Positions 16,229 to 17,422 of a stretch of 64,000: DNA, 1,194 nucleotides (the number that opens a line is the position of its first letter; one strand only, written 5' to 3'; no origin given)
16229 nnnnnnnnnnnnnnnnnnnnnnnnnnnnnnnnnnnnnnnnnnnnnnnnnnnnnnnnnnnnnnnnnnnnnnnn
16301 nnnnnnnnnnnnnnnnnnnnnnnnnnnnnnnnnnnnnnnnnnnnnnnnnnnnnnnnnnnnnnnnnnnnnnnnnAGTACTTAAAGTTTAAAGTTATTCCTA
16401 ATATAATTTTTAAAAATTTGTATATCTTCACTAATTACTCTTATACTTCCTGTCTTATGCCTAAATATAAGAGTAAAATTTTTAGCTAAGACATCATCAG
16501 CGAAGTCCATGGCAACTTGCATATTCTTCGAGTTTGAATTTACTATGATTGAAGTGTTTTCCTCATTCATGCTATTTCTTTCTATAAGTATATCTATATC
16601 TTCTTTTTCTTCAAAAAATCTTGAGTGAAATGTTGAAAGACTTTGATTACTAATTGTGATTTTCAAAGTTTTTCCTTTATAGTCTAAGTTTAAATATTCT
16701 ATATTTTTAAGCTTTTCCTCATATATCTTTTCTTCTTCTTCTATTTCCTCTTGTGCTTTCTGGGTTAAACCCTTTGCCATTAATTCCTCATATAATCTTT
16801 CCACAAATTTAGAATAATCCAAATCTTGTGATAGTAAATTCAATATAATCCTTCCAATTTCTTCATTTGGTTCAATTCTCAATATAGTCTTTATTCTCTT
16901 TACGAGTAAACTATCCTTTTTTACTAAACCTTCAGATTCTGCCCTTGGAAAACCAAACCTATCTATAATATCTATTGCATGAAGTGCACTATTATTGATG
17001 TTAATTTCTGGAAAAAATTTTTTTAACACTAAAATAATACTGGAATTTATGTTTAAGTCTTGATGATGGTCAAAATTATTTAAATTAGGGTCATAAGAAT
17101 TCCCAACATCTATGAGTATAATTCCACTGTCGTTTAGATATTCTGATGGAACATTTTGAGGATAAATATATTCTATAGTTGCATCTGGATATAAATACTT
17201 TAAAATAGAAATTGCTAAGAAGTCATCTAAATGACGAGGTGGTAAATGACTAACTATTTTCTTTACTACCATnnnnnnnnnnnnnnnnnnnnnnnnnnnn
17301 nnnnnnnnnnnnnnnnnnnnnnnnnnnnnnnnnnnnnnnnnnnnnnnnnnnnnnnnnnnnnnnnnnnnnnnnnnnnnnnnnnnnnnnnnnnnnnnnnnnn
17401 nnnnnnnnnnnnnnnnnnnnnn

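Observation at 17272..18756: Single-ORF fusion of cytidylate kinase and ribosome-assembly GTPase RsgA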

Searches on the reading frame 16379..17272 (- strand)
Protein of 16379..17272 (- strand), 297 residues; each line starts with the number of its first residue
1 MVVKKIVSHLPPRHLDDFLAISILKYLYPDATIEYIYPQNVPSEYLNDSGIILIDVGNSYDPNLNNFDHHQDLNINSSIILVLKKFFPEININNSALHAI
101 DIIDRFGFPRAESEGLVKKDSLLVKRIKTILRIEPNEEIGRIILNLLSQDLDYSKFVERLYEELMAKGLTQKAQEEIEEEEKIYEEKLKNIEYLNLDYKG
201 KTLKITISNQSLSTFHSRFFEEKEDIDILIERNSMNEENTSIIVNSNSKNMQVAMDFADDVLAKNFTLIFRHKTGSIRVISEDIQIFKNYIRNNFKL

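Call 10: search_protein_families(library=pfam, proteins=[window:16379-17272:-], max_evalue=0.00001)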
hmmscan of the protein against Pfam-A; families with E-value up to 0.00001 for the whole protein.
window:16379-17272:- (297 aa): 1 family
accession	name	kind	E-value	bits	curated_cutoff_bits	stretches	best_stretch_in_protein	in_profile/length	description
PF03690.18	MYG1_exonuc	-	1.1e-07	32.2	22.1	1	6-72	2-65/318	Uncharacterised protein family (UPF0160)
